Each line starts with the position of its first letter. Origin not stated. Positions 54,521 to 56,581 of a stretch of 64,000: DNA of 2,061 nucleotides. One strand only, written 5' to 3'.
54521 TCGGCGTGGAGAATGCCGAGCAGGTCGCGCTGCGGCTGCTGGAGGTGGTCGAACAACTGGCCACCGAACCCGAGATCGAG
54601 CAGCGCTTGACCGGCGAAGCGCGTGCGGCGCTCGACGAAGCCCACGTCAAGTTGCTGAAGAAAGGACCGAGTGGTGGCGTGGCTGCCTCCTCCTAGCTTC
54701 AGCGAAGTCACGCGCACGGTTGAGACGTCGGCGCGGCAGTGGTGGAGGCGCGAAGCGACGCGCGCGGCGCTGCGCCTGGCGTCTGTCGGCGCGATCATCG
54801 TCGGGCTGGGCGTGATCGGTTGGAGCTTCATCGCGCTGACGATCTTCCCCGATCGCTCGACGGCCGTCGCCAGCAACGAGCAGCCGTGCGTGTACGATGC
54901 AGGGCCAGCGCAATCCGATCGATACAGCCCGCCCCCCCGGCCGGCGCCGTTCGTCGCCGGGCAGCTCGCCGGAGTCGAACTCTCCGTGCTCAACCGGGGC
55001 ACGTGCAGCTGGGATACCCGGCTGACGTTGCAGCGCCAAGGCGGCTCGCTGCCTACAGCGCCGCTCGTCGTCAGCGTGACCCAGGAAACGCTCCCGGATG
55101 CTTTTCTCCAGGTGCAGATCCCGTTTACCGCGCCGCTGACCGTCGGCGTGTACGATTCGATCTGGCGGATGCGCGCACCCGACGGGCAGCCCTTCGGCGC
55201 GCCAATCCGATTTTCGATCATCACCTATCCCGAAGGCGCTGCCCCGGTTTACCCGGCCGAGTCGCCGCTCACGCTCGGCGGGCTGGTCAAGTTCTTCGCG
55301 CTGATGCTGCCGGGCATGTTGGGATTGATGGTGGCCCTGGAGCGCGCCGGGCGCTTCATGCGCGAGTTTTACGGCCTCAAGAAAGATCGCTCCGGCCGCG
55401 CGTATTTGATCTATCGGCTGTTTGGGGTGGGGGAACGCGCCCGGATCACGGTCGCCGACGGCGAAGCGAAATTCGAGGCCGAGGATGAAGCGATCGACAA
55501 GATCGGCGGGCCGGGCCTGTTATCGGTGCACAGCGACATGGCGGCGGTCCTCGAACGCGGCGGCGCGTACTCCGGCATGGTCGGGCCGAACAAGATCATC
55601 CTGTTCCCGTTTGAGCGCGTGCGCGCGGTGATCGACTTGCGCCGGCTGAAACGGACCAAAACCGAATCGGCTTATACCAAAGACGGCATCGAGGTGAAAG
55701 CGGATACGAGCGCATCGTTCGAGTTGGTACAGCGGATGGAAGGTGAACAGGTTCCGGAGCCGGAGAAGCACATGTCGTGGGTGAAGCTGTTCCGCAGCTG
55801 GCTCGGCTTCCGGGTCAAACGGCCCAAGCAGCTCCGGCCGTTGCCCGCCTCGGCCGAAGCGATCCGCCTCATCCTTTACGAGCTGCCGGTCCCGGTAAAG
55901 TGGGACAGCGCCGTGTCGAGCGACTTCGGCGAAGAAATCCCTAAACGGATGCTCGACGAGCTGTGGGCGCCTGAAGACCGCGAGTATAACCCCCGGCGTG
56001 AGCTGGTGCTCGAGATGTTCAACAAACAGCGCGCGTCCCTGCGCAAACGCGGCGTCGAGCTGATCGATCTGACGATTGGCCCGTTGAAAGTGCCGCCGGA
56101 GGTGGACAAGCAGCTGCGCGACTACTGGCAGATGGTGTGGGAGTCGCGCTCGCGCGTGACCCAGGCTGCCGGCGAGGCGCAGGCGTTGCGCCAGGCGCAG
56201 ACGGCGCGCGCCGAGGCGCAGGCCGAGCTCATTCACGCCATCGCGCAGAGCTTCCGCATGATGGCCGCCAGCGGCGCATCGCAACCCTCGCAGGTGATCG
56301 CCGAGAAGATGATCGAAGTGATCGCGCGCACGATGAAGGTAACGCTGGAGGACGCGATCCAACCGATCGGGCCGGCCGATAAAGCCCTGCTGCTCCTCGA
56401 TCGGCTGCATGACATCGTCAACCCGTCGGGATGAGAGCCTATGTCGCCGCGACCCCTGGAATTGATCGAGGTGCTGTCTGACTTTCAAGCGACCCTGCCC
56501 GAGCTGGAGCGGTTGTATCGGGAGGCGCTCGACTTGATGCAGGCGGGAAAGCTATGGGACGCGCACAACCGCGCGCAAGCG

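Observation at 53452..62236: Tandemly duplicated three-gene module (SPFH, beta-sandwich plus SPFH-like, TPR-like), with the second copy in lower-GC DNA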

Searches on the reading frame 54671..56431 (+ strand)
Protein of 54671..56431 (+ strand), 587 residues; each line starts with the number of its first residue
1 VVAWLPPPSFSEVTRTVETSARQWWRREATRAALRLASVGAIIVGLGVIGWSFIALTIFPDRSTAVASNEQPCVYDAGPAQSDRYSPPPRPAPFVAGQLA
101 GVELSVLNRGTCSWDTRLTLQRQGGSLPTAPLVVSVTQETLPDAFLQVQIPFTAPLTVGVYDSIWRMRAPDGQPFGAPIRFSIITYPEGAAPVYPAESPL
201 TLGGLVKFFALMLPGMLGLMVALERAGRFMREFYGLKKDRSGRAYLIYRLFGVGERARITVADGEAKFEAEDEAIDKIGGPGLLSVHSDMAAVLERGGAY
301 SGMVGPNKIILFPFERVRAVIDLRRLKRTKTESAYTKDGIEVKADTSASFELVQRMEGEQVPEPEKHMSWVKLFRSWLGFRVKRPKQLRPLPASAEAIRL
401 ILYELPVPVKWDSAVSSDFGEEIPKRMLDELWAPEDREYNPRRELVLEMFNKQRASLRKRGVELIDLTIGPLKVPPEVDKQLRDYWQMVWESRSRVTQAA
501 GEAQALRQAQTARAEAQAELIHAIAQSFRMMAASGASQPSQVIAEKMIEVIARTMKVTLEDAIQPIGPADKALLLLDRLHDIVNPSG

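Call 6: search_protein_families(library=pfam, proteins=[window:54671-56431:+], max_evalue=1)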
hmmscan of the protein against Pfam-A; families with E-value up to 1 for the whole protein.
window:54671-56431:+ (587 aa): 4 families
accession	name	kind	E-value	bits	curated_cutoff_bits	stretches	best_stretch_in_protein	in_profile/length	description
PF16158.11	N_BRCA1_IG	-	9.1e-10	39.5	28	1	106-183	20-106/108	Ig-like domain from next to BRCA1 gene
PF01145.31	Band_7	-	3.1e-07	31.1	23.6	2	286-351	3-69/176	SPFH domain / Band 7 family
PF03955.20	Adeno_PIX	-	0.35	11.7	27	1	495-557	40-107/113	Adenovirus hexon-associated protein (IX)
PF12440.13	MAGE_N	-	0.79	10.7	26.6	0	496-541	11-59/92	Melanoma associated antigen family N terminal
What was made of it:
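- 54935..55228 (+): FW / NBR1-like Ig domain of B1, predicted to lie outside the cytoplasm. Pfam N_BRCA1_IG E 9e-10 (call 6).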

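Call 10: search_protein_families(library=ncbifam, proteins=[window:54671-56431:+], max_evalue=0.1)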
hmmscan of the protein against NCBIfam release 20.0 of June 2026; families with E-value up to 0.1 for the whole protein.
window:54671-56431:+ (587 aa): 0 families

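Call 11: search_protein_families(library=padloc, proteins=[window:54671-56431:+], max_evalue=0.1)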
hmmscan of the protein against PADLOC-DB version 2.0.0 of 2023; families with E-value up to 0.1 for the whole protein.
window:54671-56431:+ (587 aa): 0 families

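Call 12: find_homologous_proteins(query=window:54671-56431:+, max_evalue=0.00001)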
Query window:54671-56431:+ (587 aa): 15 proteins with E <= 0.00001 among 8000 candidates.
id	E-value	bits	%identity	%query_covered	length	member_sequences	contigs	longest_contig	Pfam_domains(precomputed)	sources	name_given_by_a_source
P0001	0.0e+0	1306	100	100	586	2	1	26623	PF01145.32,PF16158.12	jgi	-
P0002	1.1e-192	660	57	96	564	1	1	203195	PF01145.32,PF16158.12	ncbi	-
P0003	2.1e-192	659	56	98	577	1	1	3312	PF01145.32,PF16158.12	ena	-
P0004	1.2e-191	656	54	99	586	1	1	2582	PF01145.32,PF16158.12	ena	-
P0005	4.0e-185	635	54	99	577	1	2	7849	PF01145.32,PF16158.12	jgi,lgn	jgi:regulator of protease activity HflC (stomatin/prohibitin superfamily)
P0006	5.1e-180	618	51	99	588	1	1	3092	PF01145.32,PF16158.12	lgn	-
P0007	3.3e-172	592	51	95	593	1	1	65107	PF01145.32,PF16158.12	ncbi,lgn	-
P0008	4.4e-168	578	52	98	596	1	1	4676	PF01145.32,PF16158.12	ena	-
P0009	1.5e-143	498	46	87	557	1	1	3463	PF01145.32,PF16158.12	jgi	jgi:regulator of protease activity HflC (stomatin/prohibitin superfamily)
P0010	6.6e-134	466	43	99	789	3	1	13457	PF01145.32,PF16158.12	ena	-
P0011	1.6e-71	260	33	90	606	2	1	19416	PF01145.32,PF16158.12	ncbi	-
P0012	4.3e-61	225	35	73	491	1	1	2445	PF16158.12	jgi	jgi:regulator of protease activity HflC (stomatin/prohibitin superfamily)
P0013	4.9e-41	159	27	91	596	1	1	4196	PF01145.32,PF16158.12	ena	-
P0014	4.2e-24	103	27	60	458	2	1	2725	-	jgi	-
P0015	3.0e-14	71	28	47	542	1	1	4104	-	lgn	-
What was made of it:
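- JGI names some relatives 'regulator of protease activity HflC' (call 12).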

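Call 13: find_encoding_contigs(protein=P0002, flank=10000, max_places=3)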
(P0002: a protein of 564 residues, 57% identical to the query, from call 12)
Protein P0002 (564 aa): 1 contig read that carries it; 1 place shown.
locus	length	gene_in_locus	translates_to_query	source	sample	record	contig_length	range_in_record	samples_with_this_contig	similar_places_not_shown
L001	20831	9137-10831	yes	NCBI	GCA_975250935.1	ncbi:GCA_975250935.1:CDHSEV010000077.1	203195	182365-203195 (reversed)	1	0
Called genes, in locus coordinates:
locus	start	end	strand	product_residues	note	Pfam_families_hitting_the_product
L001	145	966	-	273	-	PF00528:BPD_transp_1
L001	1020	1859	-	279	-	PF00528:BPD_transp_1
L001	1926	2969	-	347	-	PF01547:SBP_bac_1, PF13531:SBP_bac_11, PF13416:SBP_bac_8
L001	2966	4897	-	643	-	PF00005:ABC_tran, PF13304:AAA_21 (faint), PF00582:Usp (faint)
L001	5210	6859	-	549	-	PF17391:Urocanase_N, PF01175:Urocanase, PF17392:Urocanase_C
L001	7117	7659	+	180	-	-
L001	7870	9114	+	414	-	PF01145:Band_7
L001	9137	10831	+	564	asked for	PF16158:N_BRCA1_IG, PF01145:Band_7 (faint)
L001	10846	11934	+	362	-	-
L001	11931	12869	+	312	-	PF00294:PfkB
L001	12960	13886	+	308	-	PF04227:Indigoidine_A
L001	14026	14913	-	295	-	-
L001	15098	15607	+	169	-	PF02577:BFN_dom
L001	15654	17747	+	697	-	PF00772:DnaB, PF03796:DnaB_C, PF06745:ATPase (weak), PF13481:AAA_25, PF14890:Intein_splicing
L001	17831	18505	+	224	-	PF07261:DnaB_2 (weak)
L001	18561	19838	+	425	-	PF01695:IstB_IS21, PF00308:Bac_DnaA, PF04851:ResIII (faint), PF00931:NB-ARC (faint), PF01637:ATPase_2 (faint), PF10923:BrxC_BrxD (faint), PF13191:AAA_16 (faint), PF01695:IstB_IS21, +2 more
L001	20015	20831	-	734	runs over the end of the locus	PF13191:AAA_16, PF13401:AAA_22, PF00069:Pkinase, PF07714:PK_Tyr_Ser-Thr, PF03109:ABC1 (weak)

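Call 14: find_encoding_contigs(protein=P0007, flank=10000, max_places=3)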
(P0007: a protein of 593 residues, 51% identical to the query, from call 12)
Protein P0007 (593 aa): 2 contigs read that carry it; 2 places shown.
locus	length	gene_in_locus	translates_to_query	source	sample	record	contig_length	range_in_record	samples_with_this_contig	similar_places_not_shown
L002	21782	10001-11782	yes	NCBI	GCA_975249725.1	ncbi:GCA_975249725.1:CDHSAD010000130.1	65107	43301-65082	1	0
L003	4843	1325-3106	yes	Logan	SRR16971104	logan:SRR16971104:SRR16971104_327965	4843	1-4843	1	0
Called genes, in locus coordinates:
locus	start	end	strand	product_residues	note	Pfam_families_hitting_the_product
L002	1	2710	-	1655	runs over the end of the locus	PF00317:Ribonuc_red_lgN, PF02867:Ribonuc_red_lgC, PF14890:Intein_splicing (weak), PF14528:LAGLIDADG_3, PF02867:Ribonuc_red_lgC, PF14890:Intein_splicing (weak), PF14528:LAGLIDADG_3, PF12637:TSCPD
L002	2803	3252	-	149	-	PF22811:Zn_ribbon_NrdR, PF03477:ATP-cone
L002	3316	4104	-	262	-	PF00089:Trypsin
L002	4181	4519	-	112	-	PF01934:HepT-like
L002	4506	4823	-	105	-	PF01909:NTP_transf_2, PF18765:Polbeta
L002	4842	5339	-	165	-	PF08020:DUF1706 (weak), PF12867:DinB_2 (weak)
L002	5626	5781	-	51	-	-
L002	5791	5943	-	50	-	-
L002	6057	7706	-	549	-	PF17391:Urocanase_N, PF01175:Urocanase, PF17392:Urocanase_C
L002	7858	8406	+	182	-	-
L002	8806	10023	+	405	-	PF01145:Band_7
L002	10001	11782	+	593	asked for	PF16158:N_BRCA1_IG (weak), PF01145:Band_7 (weak)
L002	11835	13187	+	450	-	PF19960:EAD7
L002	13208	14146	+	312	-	PF00294:PfkB, PF08543:Phos_pyr_kin (weak)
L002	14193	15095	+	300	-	PF04227:Indigoidine_A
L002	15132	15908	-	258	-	-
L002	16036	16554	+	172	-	PF02577:BFN_dom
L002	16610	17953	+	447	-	PF00772:DnaB, PF03796:DnaB_C, PF06745:ATPase (weak), PF13481:AAA_25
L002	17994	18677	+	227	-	PF07261:DnaB_2 (weak)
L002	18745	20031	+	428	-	PF01695:IstB_IS21, PF00308:Bac_DnaA (weak), PF04851:ResIII (faint), PF02367:TsaE (faint), PF05496:RuvB_N (faint), PF00158:Sigma54_activat (faint), PF01695:IstB_IS21, PF00004:AAA (weak), +7 more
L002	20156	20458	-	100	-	-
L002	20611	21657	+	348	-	PF04542:Sigma70_r2, PF08281:Sigma70_r4_2, PF04545:Sigma70_r4 (weak), PF12680:SnoaL_2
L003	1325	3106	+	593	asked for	PF16158:N_BRCA1_IG (weak), PF01145:Band_7 (weak)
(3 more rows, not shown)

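Call 15: find_encoding_contigs(protein=P0011, flank=10000, max_places=3)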
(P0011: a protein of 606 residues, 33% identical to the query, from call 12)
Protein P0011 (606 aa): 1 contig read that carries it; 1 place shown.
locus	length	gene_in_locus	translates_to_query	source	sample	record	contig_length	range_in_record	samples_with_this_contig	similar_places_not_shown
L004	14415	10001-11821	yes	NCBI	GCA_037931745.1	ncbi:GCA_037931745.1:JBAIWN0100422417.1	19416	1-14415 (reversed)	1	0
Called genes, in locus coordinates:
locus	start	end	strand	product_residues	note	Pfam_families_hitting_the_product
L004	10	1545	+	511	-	PF00083:Sugar_tr, PF07690:MFS_1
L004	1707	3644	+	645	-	PF11832:DUF3352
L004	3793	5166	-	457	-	PF18073:Zn_ribbon_LapB, PF13481:AAA_25, PF03796:DnaB_C (weak), PF06745:ATPase, PF25199:nSTAND_NTPase5 (weak), PF13541:ChlI, PF05362:Lon_C (weak)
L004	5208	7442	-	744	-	PF01590:GAF, PF13185:GAF_2, PF13492:GAF_3 (weak), PF00989:PAS, PF13426:PAS_9, PF00512:HisKA, PF02518:HATPase_c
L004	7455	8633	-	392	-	PF01938:TRAM, PF05958:tRNA_U5-meth_tr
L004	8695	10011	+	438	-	PF01145:Band_7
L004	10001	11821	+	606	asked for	PF16158:N_BRCA1_IG, PF01145:Band_7 (faint)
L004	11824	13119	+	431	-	PF01025:GrpE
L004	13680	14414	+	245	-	?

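Call 20: find_related_loci(query=A2, collection=genome_contigs, flank=8000)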
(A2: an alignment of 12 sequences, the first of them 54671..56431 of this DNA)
Query A2 (587 aa) in genome_contigs; peptide patterns used: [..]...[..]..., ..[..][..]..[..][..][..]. (x = any residue, [..] = any of these).
62 stretches matched a pattern; 9 encode a relative of the query (tblastn E <= 1e-3); 9 distinct loci.
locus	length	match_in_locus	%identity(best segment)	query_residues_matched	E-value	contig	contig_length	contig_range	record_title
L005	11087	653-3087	26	194-551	8e-26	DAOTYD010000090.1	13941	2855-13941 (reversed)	MAG TPA_asm: Anaerolineae bacterium isolate H23_305 k115_781767, whole genome shotgun sequence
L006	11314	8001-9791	27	216-551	9e-25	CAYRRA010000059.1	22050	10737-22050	MAG TPA_asm: uncultured Anaerolineaceae bacterium isolate binchicken_co168_165 genome assembly, contig: NODE_4215_length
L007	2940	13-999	28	218-529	6e-23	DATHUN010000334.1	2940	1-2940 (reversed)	MAG TPA_asm: Anaerolineales bacterium isolate SMAG_U16108 k141_690705, whole genome shotgun sequence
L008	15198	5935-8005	25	214-551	1e-22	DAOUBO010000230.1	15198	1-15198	MAG TPA_asm: Anaerolineae bacterium isolate H70_732 k91_38689, whole genome shotgun sequence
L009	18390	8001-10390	30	226-542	2e-19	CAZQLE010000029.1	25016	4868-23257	MAG TPA_asm: uncultured Anaerolineaceae bacterium isolate binchicken_co269_224 genome assembly, contig: NODE_1726_length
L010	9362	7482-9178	26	205-561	1e-18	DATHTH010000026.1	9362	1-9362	MAG TPA_asm: Anaerolineales bacterium isolate SMAG_U16072 k141_1375828, whole genome shotgun sequence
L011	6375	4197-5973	27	229-568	3e-17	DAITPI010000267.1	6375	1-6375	MAG TPA_asm: Anaerolineales bacterium isolate CTOTU26108 NODE_9711_length_6375_cov_5.275633, whole genome shotgun sequen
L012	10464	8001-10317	24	194-551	7e-14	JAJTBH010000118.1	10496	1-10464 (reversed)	MAG: Anaerolineae bacterium isolate MS_R1_8 NODE_1272_length_10496_cov_3.631932, whole genome shotgun sequence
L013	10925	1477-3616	25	211-551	4e-18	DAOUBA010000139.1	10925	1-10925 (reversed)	MAG TPA_asm: Anaerolineae bacterium isolate H67_700 k125_233298, whole genome shotgun sequence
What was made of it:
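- Tried and rejected: The repeated scan found only distant Anaerolineae loci (call 20).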

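Call 23: search_protein_families(library=pfam, proteins=[L001:10846-11931:+, L002:11835-13184:+, L004:11824-13116:+, L001:7117-7656:+, L002:7858-8403:+, P0010], max_evalue=0.1)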
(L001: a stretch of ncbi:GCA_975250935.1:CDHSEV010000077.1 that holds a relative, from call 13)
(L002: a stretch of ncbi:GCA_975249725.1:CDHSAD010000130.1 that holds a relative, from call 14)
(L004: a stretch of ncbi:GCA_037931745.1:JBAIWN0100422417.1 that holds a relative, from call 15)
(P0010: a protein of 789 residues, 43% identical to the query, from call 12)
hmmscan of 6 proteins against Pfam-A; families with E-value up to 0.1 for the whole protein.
L001:10846-11931:+ (362 aa): 2 families
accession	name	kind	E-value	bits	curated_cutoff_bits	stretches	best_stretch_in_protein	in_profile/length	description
PF07719.23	TPR_2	-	0.0075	16.8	27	0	64-94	2-32/34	Tetratricopeptide repeat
PF12968.13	DUF3856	-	0.059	13.8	27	0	62-114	54-105/143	Domain of Unknown Function (DUF3856)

L002:11835-13184:+ (450 aa): 1 family
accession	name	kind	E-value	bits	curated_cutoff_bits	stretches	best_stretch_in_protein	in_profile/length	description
PF19960.5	EAD7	-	7.9e-16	58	32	1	7-68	1-62/62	Effector-associated domain 7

L004:11824-13116:+ (431 aa): 2 families
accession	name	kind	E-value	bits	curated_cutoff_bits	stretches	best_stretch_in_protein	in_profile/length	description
PF01025.24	GrpE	-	5.2e-12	46.2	25.8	1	329-430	62-165/165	GrpE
PF23035.1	zf-CCCH_UNK-like_4th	-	0.025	14.5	27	1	25-37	15-27/39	RING finger protein unkempt homolog-like, CCCH zinc finger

L001:7117-7656:+ (180 aa): 0 families

L002:7858-8403:+ (182 aa): 0 families

P0010 (789 aa): 2 families
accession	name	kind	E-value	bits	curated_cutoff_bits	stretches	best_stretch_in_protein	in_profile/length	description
PF01145.31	Band_7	-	5.1e-08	33.6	23.6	1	297-360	9-71/176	SPFH domain / Band 7 family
PF16158.11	N_BRCA1_IG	-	1.1e-07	32.8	28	1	109-186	20-106/108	Ig-like domain from next to BRCA1 gene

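Call 39: search_solved_structures(query=A2, max_evalue=1, show_alignments=1)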
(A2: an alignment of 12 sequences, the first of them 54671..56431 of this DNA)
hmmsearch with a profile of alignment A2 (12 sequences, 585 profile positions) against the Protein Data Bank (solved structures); distinct sequences matched with E-value up to 1: 8.
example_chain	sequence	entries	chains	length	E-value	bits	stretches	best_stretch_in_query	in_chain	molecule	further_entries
4ole_A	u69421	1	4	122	6.1e-08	34.5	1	89-186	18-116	Next to BRCA1 gene 1 protein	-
6vhi_A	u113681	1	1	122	5.2e-07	31.4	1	103-181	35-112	Protein ILRUN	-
9spj_R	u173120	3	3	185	0.14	13.5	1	444-485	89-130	60S ribosomal protein L17-B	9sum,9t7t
7vhp_G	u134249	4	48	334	0.23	12.8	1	457-524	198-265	Modulator of FtsH protease HflC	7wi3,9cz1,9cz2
1r4w_A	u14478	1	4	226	0.23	12.8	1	472-521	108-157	Glutathione S-transferase, mitochondrial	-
7vhq_G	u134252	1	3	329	0.23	12.8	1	457-524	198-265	Modulator of FtsH protease HflC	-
9paw_XB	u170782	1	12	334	0.39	12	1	457-520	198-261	Modulator of FtsH protease HflC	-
7vqo_A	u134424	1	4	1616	0.52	11.6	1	102-187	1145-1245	Ams1, Nbr1 and malE fusion protein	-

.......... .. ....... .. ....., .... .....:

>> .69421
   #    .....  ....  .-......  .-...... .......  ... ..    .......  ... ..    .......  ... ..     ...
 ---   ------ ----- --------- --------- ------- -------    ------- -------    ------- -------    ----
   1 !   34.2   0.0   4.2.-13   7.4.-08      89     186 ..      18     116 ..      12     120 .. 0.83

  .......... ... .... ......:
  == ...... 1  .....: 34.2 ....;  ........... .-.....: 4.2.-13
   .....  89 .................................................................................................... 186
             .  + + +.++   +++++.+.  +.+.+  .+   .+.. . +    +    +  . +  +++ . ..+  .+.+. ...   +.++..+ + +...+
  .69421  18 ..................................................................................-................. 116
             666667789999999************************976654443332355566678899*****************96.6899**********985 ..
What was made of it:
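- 54935..55228 (+): PDB profile hits to NBR1 4ole (6e-8) and ILRUN 6vhi (5e-7) (call 39).
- On HflK/HflC: The PDB profile hit to HflC is E 0.23 (call 39).
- On FW / NBR1-like Ig domain: NBR1 4ole E 6e-8 (call 39). By my reading of the alignment to 4ole (call 39), B keeps the Trp of 'C.W' and of 'WR.R' but not the other two.
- Closest known: FW. Different: By my reading of the call 39 alignment, only two of the four name-giving tryptophans are kept.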

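Call 52: predict_structure(alignment_id=A2)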
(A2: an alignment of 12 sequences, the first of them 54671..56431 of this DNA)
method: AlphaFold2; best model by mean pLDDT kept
length: 587 residues; sequences in the alignment: 12
mean_pLDDT: 74.2   pTM: 0.46
mean pLDDT of the five models: 74.2, 71.0, 62.3, 59.8, 57.2
residues with pLDDT >= 90: 24; 70-90: 367; 50-70: 169; < 50: 27
segments of 3 or more residues with pLDDT < 50: 557-570, 583-587
pLDDT, mean of each block of 10 residues (from residue 1): 71 80 71 79 71 52 74 81 58 90 85 84 87 71 73 90 89 86 89 70 65 76 88 85 84 79 82 76 86 83 85 83 85 78 83 80 63 82 70 82 67 63 70 59 79 84 84 81 73 62 65 70 64 52 60 50 43 55 46
secondary structure, 60 per line:
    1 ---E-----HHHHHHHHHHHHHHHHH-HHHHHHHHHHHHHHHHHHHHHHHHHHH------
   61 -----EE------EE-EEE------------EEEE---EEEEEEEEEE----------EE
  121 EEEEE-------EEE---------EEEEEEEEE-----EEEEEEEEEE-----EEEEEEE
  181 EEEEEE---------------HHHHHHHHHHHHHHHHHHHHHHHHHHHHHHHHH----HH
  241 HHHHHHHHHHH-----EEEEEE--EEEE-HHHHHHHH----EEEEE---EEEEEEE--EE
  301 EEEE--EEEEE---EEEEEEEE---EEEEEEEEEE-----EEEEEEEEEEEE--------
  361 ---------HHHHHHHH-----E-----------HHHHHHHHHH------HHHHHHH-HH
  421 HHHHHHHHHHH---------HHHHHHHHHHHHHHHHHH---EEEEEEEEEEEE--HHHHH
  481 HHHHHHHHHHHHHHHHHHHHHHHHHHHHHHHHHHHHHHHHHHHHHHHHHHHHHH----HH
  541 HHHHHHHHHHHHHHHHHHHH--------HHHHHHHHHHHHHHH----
elements in order: H10-26 H28-54 E77-79 E92-95 E99-108 E119-125 E133-135 E145-153 E159-168 E174-186 H202-234 H239-251 E257-262 E265-268 H270-277 E282-286 E290-296 E299-304 E307-311 E315-322 E326-335 E341-352 H370-377 H395-404 H411-417 H419-431 H441-458 E462-473 H476-534 H539-560 H569-583
